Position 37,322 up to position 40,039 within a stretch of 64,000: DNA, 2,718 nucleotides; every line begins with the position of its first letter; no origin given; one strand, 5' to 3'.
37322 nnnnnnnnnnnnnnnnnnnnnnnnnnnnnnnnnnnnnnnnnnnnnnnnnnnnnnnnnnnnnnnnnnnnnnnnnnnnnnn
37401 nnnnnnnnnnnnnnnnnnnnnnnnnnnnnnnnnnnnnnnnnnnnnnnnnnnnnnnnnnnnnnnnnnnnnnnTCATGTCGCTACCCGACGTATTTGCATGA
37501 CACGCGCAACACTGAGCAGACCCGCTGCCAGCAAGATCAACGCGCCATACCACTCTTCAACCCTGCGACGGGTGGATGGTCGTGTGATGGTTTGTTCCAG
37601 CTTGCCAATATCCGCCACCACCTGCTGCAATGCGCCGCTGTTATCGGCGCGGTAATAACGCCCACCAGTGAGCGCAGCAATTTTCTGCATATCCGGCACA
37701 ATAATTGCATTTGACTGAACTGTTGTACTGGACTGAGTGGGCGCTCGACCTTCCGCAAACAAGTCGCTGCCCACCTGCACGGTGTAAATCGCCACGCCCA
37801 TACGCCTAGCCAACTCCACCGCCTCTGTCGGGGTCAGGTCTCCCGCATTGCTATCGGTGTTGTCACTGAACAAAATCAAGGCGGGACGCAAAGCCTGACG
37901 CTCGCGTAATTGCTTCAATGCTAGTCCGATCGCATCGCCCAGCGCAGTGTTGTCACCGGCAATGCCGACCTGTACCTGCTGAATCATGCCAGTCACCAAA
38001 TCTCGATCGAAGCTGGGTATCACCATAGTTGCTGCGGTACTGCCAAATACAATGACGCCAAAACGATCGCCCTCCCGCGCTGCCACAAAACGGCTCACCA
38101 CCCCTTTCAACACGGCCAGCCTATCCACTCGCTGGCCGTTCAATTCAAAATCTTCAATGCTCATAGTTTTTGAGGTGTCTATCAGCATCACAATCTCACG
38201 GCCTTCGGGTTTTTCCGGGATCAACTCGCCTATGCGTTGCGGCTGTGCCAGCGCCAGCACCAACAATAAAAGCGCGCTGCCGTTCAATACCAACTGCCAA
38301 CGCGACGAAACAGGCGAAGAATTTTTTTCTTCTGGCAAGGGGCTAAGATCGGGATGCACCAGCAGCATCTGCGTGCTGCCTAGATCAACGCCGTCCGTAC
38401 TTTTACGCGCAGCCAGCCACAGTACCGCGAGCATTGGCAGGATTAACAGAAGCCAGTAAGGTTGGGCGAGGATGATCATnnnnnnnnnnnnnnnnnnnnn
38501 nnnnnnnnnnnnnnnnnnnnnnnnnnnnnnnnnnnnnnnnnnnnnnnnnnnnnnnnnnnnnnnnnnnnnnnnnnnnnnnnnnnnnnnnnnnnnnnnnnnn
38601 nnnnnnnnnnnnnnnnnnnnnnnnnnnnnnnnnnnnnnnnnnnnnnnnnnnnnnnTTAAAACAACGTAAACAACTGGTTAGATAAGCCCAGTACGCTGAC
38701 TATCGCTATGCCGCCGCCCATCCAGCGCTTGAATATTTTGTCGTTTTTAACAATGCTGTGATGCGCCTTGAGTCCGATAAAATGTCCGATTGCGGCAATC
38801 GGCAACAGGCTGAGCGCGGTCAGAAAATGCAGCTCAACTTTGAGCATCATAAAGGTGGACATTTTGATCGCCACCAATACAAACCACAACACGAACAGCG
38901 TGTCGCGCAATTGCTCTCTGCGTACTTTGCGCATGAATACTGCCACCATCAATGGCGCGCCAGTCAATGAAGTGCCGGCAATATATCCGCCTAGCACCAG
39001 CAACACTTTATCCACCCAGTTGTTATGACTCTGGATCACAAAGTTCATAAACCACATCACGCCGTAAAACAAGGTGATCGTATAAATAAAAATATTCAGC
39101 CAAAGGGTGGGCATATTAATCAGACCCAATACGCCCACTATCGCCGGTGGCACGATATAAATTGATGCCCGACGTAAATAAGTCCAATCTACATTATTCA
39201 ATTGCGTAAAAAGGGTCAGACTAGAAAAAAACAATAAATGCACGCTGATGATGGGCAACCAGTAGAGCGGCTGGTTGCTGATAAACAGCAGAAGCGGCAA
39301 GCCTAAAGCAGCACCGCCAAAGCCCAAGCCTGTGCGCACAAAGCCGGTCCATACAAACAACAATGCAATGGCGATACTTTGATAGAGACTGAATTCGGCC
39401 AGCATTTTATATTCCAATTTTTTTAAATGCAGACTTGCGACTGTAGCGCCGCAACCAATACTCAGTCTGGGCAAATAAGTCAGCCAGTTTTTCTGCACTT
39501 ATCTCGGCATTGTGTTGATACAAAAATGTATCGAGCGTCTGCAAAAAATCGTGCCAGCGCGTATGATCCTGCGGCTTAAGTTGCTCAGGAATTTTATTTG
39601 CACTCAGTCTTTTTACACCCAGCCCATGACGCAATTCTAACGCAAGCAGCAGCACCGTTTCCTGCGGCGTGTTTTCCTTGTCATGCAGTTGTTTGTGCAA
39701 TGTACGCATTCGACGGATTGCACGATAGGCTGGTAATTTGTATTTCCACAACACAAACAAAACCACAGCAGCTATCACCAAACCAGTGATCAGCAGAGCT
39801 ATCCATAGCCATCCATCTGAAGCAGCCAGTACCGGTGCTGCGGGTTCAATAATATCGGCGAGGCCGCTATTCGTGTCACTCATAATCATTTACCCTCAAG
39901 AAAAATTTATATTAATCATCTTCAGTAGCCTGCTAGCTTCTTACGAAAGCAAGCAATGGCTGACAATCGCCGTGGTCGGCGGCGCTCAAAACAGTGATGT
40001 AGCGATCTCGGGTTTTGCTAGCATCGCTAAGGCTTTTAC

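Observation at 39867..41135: Fic cassette ('mobile mystery protein A/B') inserted at a gene overlap, with a 47-bp duplication that keeps both host genes intact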

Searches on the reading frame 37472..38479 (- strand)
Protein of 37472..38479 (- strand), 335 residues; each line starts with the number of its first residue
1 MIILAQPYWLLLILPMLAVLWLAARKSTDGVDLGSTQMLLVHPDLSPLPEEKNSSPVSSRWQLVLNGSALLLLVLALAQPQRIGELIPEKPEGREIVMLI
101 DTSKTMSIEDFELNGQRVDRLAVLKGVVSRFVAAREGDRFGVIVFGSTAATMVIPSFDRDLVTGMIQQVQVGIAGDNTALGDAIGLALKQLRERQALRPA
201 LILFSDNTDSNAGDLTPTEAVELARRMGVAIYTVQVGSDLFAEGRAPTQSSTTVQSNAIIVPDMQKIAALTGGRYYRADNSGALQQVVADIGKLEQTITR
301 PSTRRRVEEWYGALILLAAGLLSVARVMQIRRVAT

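Call 4: search_protein_families(library=ncbifam, proteins=[window:37472-38479:-])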
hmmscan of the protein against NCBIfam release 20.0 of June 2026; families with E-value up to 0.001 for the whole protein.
window:37472-38479:- (335 aa): 4 families
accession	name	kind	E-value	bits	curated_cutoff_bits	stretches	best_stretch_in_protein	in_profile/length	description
NF047508.1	VWA_BatA_Lepto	exception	3.6e-33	114.9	380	1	6-325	4-303/315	VWA domain-containing protein BatA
NF010238.0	PRK13685.1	subfamily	1e-13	51.1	432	1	63-293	69-296/335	hypothetical protein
TIGR03436.1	acidobact_VWFA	subfamily_domain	6.7e-12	45.5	81.25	1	124-291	86-278/324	VWA domain-containing protein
NF047506.1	VWA_BatB_Lepto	exception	1.1e-08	34.5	350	1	64-221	56-210/324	VWA domain-containing protein BatB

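Call 5: search_protein_families(library=pfam, proteins=[window:37472-38479:-])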
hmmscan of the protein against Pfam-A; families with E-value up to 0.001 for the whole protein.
window:37472-38479:- (335 aa): 4 families
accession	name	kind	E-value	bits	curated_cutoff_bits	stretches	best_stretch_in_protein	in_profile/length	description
PF00092.34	VWA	-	4.1e-15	56.9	23.8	1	96-271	2-154/174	von Willebrand factor type A domain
PF13519.12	VWA_2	-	2.8e-13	50.9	27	1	96-206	1-105/107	von Willebrand factor type A domain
PF07584.16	BatA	-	1.8e-05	25.5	25.9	1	1-80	1-77/77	Aerotolerance regulator N-terminal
PF01882.25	DUF58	-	7e-05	22.6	23.4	1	95-217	37-147/216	Protein of unknown function DUF58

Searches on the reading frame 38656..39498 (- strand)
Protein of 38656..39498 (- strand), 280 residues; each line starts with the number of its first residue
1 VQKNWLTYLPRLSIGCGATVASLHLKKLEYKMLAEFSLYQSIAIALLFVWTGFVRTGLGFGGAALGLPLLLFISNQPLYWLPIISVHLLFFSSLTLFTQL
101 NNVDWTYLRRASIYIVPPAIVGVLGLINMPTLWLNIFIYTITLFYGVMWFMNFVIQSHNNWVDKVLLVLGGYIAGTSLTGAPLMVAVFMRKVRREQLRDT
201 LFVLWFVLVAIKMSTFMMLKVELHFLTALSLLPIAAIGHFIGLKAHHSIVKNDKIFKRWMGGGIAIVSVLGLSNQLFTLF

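Call 4: search_protein_families(library=ncbifam, proteins=[window:38656-39498:-])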
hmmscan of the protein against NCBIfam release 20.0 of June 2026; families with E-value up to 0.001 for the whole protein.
window:38656-39498:- (280 aa): 0 families

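Call 5: search_protein_families(library=pfam, proteins=[window:38656-39498:-])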
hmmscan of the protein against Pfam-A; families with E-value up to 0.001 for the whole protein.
window:38656-39498:- (280 aa): 1 family
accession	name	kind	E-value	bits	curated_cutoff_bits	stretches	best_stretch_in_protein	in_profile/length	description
PF01925.25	TauE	-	9.2e-15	55.4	32.6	1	45-269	2-235/237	Sulfite exporter TauE/SafE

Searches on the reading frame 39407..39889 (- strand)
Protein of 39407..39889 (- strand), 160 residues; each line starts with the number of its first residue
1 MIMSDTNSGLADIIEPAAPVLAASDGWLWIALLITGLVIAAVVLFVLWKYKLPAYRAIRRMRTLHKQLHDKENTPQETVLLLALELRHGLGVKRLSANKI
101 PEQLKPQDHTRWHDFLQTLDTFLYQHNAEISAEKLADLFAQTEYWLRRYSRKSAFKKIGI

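Call 4: search_protein_families(library=ncbifam, proteins=[window:39407-39889:-])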
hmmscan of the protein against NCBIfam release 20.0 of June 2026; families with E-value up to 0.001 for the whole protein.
window:39407-39889:- (160 aa): 0 families

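Call 5: search_protein_families(library=pfam, proteins=[window:39407-39889:-])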
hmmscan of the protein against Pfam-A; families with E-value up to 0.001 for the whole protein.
window:39407-39889:- (160 aa): 1 family
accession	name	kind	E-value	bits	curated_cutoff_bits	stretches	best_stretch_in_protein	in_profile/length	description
PF14316.11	DUF4381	-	2.1e-06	28.5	27.2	1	9-147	2-144/145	Domain of unknown function (DUF4381)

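Call 8: find_encoding_contigs(protein=window:39407-39889:-, flank=6000, max_places=10)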
Protein window:39407-39889:- (160 aa): no gene with exactly this product is on record in the collection.

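Call 44: find_related_loci(query=window:39407-39889:-, collection=metagenome_contigs, flank=3500)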
Query window:39407-39889:- (160 aa) in metagenome_contigs; peptide patterns used: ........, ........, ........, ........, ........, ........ (x = any residue, [..] = any of these).
102 stretches matched a pattern; 2 encode a relative of the query (tblastn E <= 1e-3); 2 distinct loci.
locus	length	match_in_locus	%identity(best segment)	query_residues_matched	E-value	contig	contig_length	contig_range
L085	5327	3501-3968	60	3-158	3e-56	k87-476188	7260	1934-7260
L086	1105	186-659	59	1-158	9e-55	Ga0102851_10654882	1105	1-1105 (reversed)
